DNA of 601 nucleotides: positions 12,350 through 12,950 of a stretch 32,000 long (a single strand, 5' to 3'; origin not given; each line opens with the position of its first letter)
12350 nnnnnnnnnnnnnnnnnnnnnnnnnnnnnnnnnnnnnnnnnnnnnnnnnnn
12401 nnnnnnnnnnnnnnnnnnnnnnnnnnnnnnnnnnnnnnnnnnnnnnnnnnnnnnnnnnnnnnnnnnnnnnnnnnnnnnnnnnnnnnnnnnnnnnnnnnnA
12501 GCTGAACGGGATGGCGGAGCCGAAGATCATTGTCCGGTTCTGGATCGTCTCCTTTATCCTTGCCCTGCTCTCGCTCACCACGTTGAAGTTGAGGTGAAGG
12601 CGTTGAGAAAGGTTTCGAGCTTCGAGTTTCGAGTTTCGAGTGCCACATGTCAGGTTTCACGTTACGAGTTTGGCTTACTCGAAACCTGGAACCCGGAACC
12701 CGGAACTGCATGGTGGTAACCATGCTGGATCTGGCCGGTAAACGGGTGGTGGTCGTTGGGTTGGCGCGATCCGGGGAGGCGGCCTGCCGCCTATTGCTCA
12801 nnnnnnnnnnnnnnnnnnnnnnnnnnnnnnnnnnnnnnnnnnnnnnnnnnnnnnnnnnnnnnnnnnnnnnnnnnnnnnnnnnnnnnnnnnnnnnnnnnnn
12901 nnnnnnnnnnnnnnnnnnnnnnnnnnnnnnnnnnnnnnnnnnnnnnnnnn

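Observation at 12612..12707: Second heptamer-repeat family with a conserved 20-nt core whose ATG is in frame with the downstream mur gene in both copies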

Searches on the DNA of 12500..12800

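Call 50: search_rna_families(source=window, start=12500, end=12800, threshold=evalue, max_evalue=10)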
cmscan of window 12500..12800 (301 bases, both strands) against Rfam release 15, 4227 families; matches with E-value up to 10: 6.
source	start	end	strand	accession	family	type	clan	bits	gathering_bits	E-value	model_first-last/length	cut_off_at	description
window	12514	12544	+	RF04357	Plastid-ndhA-ndhB-2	Intron;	CL00155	19.5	53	0.059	1-41/41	no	Plastid-ndhA-ndhB-2 group II-D5 intron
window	12639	12707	+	RF03719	mir-3914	Gene; miRNA;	-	19.1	97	0.17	1-95/95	no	mir-3914 microRNA precursor family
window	12626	12720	-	RF03719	mir-3914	Gene; miRNA;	-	18.7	97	0.23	1-95/95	no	mir-3914 microRNA precursor family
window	12625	12707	-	RF01997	mir-969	Gene; miRNA;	-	18.2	61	0.59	1-86/86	no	mir-969 microRNA precursor family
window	12611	12700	+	RF01926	mir-981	Gene; miRNA;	-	16.5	51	0.052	1-86/86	no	mir-981 microRNA precursor family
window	12649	12725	-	RF03148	RAGATH-11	Gene; sRNA;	-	12.4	79.4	8.5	1-116/116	no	RAGATH-11 RNA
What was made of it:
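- On Any Rfam family: Only sub-threshold microRNA-like hairpin hits appear at E of 0.05 or more (call 50).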
